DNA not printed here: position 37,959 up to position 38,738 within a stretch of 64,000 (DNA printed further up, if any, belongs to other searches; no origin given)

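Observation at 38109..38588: Divergent H3 variant with CenH3 hallmarks lying 15 kb from the satellite array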

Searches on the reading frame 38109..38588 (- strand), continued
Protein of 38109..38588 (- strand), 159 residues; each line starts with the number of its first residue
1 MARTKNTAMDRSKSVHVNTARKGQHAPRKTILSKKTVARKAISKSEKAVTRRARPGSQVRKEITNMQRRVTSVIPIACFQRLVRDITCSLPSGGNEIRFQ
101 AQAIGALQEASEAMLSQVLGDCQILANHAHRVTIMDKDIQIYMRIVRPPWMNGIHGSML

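Call 10: list_cluster_members(proteins=[window:38112-38588:-, P0001, P0002, P0006, P0008])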
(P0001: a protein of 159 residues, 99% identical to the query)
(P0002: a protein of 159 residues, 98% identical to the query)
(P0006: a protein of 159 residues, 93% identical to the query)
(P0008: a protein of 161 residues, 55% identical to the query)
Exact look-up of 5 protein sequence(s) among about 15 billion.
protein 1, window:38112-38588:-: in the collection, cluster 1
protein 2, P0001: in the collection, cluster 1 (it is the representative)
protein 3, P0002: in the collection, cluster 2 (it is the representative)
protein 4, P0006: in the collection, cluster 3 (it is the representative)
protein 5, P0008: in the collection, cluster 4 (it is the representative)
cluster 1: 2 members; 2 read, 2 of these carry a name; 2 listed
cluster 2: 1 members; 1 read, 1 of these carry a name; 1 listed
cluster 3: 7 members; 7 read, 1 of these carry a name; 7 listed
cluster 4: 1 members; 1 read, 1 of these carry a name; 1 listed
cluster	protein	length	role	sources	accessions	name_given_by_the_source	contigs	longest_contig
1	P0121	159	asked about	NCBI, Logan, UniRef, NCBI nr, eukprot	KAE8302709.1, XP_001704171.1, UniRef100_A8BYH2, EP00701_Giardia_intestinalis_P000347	histone H3 [Giardia duodenalis] | Histone H3 n=1 Tax=Giardia intestinalis (strain ATCC 50803 / WB clone C6) TaxID=184922 ... | histone H3 [Giardia intestinalis]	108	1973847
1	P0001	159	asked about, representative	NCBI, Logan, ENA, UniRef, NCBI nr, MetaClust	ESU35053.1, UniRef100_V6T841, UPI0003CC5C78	Histone H3 [Giardia duodenalis] | Histone H3 n=1 Tax=Giardia intestinalis TaxID=5741 RepID=V6T841_GIAIN | Histone H3 [Giardia intestinalis]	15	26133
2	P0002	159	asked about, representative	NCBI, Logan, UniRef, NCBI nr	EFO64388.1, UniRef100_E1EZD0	Histone H3 [Giardia lamblia P15] | Histone H3 n=1 Tax=Giardia intestinalis (strain P15) TaxID=658858 RepID=E1EZD0_GIAIA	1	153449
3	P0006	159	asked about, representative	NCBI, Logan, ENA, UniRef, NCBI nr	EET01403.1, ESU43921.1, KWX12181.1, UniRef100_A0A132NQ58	histone H3 [Giardia duodenalis assemblage B] | Histone H3 n=3 Tax=Giardia intestinalis TaxID=5741 RepID=A0A132NQ58_GIAIN | Histone H3 [Giardia intestinalis ATCC 50581]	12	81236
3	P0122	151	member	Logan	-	-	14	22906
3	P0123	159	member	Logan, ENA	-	-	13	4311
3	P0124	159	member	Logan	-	-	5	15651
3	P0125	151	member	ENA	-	-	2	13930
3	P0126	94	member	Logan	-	-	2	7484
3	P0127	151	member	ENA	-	-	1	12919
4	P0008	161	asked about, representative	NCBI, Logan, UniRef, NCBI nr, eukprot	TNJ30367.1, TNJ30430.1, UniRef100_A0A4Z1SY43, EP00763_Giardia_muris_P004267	histone H3 [Giardia muris] | Histone H3 n=1 Tax=Giardia muris TaxID=5742 RepID=A0A4Z1SY43_GIAMU | TNJ30367.1 histone H3 [Giardia muris]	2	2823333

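Call 45: find_encoding_contigs(protein=P0006, flank=3000, max_places=2)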
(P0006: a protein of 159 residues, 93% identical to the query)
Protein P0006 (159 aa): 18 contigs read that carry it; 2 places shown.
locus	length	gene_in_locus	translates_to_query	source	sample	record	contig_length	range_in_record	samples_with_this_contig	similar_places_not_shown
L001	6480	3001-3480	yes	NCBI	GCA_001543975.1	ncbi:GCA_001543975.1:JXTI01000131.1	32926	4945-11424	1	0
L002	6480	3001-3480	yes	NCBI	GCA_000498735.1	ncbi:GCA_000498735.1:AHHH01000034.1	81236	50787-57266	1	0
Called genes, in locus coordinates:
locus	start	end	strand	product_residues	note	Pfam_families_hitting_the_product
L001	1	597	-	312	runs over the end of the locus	PF13920:zf-C3HC4_3 (weak), PF00097:zf-C3HC4, PF13445:zf-RING_UBOX, PF13639:zf-RING_2 (weak), PF13923:zf-C3HC4_2 (weak), PF14634:zf-RING_5 (weak), PF15227:zf-C3HC4_4 (weak), PF24921:RING_XB3-XBAT31 (weak)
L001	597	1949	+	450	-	-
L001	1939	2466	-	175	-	-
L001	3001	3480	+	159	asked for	PF00125:Histone, PF15511:CENP-T_C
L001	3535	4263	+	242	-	-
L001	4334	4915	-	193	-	-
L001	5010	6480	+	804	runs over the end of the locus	-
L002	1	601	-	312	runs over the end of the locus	PF13920:zf-C3HC4_3 (weak), PF00097:zf-C3HC4, PF13445:zf-RING_UBOX, PF13639:zf-RING_2 (weak), PF13923:zf-C3HC4_2 (weak), PF14634:zf-RING_5 (weak), PF15227:zf-C3HC4_4 (weak), PF24921:RING_XB3-XBAT31 (faint)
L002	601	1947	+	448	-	PF00733:Asn_synthase (faint)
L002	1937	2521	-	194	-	-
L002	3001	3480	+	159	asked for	PF00125:Histone, PF15511:CENP-T_C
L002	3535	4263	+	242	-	-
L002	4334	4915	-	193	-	-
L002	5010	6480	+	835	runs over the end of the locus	-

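Call 46: find_encoding_contigs(protein=P0002, flank=3000, max_places=2)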
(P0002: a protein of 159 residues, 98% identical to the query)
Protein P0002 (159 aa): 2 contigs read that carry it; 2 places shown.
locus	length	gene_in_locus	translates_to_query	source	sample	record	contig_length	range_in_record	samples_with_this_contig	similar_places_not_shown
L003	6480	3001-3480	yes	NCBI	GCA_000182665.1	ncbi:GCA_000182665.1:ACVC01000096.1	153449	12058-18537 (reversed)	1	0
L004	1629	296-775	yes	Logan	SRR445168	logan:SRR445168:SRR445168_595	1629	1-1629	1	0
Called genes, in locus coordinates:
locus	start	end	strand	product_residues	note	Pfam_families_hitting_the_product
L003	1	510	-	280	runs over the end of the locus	PF00097:zf-C3HC4, PF13445:zf-RING_UBOX, PF13639:zf-RING_2 (weak), PF13920:zf-C3HC4_3 (weak), PF13923:zf-C3HC4_2 (weak), PF14634:zf-RING_5 (weak), PF15227:zf-C3HC4_4 (weak), PF24921:RING_XB3-XBAT31 (faint)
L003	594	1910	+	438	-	PF00733:Asn_synthase (weak)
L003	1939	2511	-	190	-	-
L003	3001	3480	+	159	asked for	PF00125:Histone, PF15511:CENP-T_C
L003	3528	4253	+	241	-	-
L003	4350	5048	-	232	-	-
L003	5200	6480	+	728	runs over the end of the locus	-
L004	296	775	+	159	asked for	PF00125:Histone, PF15511:CENP-T_C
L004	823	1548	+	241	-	-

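Call 47: find_encoding_contigs(protein=P0008, flank=5000, max_places=3)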
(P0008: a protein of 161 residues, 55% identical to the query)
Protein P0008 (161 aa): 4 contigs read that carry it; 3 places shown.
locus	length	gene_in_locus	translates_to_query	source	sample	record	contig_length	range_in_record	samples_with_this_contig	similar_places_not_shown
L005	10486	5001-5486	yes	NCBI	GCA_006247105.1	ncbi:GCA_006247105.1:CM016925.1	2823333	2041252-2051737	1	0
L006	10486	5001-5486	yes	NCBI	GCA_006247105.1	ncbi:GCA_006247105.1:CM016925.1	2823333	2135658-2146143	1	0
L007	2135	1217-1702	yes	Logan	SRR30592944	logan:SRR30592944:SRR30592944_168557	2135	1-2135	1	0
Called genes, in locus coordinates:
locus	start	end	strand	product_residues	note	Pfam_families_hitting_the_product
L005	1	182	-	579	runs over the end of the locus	PF00485:PRK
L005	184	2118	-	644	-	PF06602:Myotub-related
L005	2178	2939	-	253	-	PF04857:CAF1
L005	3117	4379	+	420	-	PF00733:Asn_synthase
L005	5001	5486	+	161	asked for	PF00125:Histone, PF15511:CENP-T_C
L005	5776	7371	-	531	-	PF00076:RRM_1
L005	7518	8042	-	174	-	-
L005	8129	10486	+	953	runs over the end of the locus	-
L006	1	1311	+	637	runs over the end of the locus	-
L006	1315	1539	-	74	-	PF01423:LSM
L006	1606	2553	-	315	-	-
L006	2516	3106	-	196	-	-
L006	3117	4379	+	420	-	PF00733:Asn_synthase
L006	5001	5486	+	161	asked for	PF00125:Histone, PF15511:CENP-T_C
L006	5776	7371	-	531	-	PF00076:RRM_1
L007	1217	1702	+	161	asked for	PF00125:Histone, PF15511:CENP-T_C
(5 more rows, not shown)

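Call 62: predict_structure(alignment_id=A2)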
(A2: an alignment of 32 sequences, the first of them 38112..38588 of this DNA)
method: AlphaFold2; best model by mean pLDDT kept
length: 159 residues; sequences in the alignment: 32
mean_pLDDT: 70.7   pTM: 0.47
mean pLDDT of the five models: 70.7, 69.6, 68.1, 62.4, 57.9
residues with pLDDT >= 90: 24; 70-90: 67; 50-70: 28; < 50: 40
segments of 3 or more residues with pLDDT < 50: 1-4, 10-28, 35-45
pLDDT, mean of each block of 10 residues (from residue 1): 47 45 45 46 53 77 68 78 87 76 87 89 93 91 88 60
secondary structure, 60 per line:
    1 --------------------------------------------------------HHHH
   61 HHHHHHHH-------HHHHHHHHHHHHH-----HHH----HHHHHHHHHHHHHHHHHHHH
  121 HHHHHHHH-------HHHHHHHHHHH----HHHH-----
elements in order: H57-68 H76-88 H101-128 H136-146 H151-154

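Call 64: fold_search(model_id=the predicted structure, library=pdb)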
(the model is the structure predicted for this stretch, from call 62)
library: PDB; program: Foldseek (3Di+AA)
matches with E <= 10: 1586; with E <= 0.001: 419
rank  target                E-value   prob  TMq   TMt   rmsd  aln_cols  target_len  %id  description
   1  9nqu_E                7.8e-07  1.00  0.45  0.59  18.6       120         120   42  KDM6B-nucleosome structure stabilized by H3K27C-UNC8015 covalent conjugate (released 2025-07-23)
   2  8xjv_b                1.0e-06  1.00  0.45  0.69   7.3        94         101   46  Structural basis for the linker histone H5-nucleosome binding and chromatin compaction (released 2024-09-11)
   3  8xjv_o                1.2e-06  1.00  0.45  0.64   7.3        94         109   46  Structural basis for the linker histone H5-nucleosome binding and chromatin compaction (released 2024-09-11)
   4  8g8g_A                1.2e-06  1.00  0.45  0.63  18.7       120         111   39  Interaction of H3 tail in LIN28B nucleosome with Oct4 (released 2023-03-22)
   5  2pyo_A                1.4e-06  1.00  0.45  0.70   7.3        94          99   46  Drosophila nucleosome core (released 2007-11-06)
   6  5zbx_E                1.6e-06  1.00  0.47  0.72   7.3        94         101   46  The crystal structure of the nucleosome containing histone H3.1 CATD(V76Q, K77D) (released 2019-02-13)
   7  7xsx_e                1.7e-06  1.00  0.45  0.75   6.8        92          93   48  RNA polymerase II elongation complex transcribing a nucleosome (EC49) (released 2022-09-07)
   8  3mvd_A                1.7e-06  1.00  0.45  0.71   7.3        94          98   46  Crystal structure of the chromatin factor RCC1 in complex with the nucleosome core particle (released 2010-08-25)
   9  8xjv_n                1.8e-06  1.00  0.45  0.63  11.2       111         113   43  Structural basis for the linker histone H5-nucleosome binding and chromatin compaction (released 2024-09-11)
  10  7u50_A                2.0e-06  1.00  0.45  0.72   7.2        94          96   46  APE1 bound to a nucleosome core particle with AP-site at SHL-6 (released 2022-09-07)
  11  9eil_A                2.0e-06  1.00  0.45  0.70   7.9        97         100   44  SIRT6 bound to an H3K27Ac nucleosome (released 2025-07-09)
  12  6t79_A                2.3e-06  1.00  0.45  0.71   7.3        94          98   46  Structure of a human nucleosome at 3.2 A resolution (released 2020-04-29)
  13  3mvd_E                2.3e-06  1.00  0.45  0.73   7.3        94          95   46  Crystal structure of the chromatin factor RCC1 in complex with the nucleosome core particle (released 2010-08-25)
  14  4x23_A                2.6e-06  1.00  0.45  0.73   7.4        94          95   46  CRYSTAL STRUCTURE OF CENP-C IN COMPLEX WITH THE NUCLEOSOME CORE PARTICLE (released 2014-12-10)
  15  8jho_E                2.6e-06  1.00  0.45  0.61  17.8       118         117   42  Cryo-EM structure of the histone deacetylase complex Rpd3S in complex with di-nucleosome (released 2023-09-27)
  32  3av2_A                4.0e-06  1.00  0.45  0.72   7.3        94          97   48  The human nucleosome structure containing the histone variant H3.3 (released 2011-06-01)
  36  5z23_A                4.6e-06  1.00  0.47  0.73   7.4        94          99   46  Crystal structure of the nucleosome containing a chimeric histone H3/CENP-A CATD (released 2019-02-13)
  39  4z5t_E                4.6e-06  1.00  0.45  0.73   7.3        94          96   48  The nucleosome containing human H3.5 (released 2016-02-10)
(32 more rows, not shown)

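Call 77: search_protein_representatives(alignment_id=A4)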
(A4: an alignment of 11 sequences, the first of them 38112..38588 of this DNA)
Query: 11 sequences, 155 profile positions. Proteins with E-value up to 0.001 (for the whole library): 17662; up to 1e-10: 9604; up to 1e-30: 504. The best 150 are listed.
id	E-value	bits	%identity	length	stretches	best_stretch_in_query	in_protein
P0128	8.8e-98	340.8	-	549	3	34-142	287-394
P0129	1.1e-71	256.0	-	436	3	1-141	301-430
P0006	1.7e-71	255.4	-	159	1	1-154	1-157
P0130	8.8e-71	253.1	-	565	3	1-141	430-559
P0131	2.0e-70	252.0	-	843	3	1-141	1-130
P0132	4.8e-70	250.7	-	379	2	1-141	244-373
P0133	6.8e-70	250.2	-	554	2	1-141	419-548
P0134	1.7e-68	245.7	-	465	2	1-141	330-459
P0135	1.0e-67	243.2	-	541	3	1-141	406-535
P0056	7.0e-63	227.4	-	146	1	1-151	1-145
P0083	8.2e-57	207.7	-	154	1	1-152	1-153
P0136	2.3e-55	203.1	-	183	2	52-142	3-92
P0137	5.6e-55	201.8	-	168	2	53-137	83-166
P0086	4.2e-54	198.9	-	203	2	54-141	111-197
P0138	1.4e-51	190.7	-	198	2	44-138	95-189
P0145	6.0e-37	143.2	-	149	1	17-148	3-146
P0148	2.7e-35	137.8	-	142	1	14-149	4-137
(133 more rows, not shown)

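Call 79: list_cluster_members(proteins=[P0007, P0026, P0027, P0056, P0069, P0145, P0148])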
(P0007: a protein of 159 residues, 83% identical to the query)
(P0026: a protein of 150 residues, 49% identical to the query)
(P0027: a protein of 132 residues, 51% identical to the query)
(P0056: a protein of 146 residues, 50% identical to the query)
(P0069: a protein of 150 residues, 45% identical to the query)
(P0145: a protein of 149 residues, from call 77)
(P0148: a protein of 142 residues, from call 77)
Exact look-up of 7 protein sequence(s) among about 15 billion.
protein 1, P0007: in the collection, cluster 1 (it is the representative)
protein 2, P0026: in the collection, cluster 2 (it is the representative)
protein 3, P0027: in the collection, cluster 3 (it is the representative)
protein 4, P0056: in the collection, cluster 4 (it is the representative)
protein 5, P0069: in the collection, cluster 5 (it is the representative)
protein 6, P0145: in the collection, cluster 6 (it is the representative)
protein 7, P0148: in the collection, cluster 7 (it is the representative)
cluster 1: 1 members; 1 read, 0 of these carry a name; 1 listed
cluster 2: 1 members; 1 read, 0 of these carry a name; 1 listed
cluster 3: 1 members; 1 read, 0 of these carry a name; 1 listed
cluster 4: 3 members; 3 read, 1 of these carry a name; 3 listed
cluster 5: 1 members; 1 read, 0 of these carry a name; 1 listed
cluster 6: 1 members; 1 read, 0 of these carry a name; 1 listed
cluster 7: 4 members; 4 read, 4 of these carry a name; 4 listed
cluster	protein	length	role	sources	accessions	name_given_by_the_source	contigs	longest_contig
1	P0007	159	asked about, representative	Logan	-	-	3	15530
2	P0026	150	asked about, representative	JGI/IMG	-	-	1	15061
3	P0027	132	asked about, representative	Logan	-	-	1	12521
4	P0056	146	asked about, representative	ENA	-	-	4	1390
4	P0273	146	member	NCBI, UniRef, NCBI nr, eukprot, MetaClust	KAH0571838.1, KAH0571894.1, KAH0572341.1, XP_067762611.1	histone H3 [Spironucleus salmonicida] | Histone H3 n=1 Tax=Spironucleus salmonicida TaxID=348837 RepID=V6LE38_9EUKA | EST41405.1 Histone H3 [Spironucleus salmonicida]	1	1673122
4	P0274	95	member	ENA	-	-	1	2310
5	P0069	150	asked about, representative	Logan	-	-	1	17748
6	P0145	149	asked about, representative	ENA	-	-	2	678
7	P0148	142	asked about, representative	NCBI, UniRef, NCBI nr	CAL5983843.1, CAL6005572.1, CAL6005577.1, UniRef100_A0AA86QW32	Histone_H3 [Hexamita inflata] | Histone H3 n=1 Tax=Hexamita inflata TaxID=28002 RepID=A0AA86QW32_9EUKA | Histone H3 [Hexamita inflata]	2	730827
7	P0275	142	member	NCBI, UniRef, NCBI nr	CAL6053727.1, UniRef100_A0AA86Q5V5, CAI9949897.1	Histone_H3 [Hexamita inflata] | Histone H3 n=1 Tax=Hexamita inflata TaxID=28002 RepID=A0AA86Q5V5_9EUKA | Histone H3 [Hexamita inflata]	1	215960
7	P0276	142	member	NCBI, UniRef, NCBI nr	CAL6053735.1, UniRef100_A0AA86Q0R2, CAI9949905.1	Histone_H3 [Hexamita inflata] | Histone H3 n=1 Tax=Hexamita inflata TaxID=28002 RepID=A0AA86Q0R2_9EUKA | Histone H3 [Hexamita inflata]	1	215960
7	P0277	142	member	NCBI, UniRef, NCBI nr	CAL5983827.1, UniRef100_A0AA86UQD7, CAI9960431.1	Histone_H3 [Hexamita inflata] | Histone H3 n=1 Tax=Hexamita inflata TaxID=28002 RepID=A0AA86UQD7_9EUKA | Histone H3 [Hexamita inflata]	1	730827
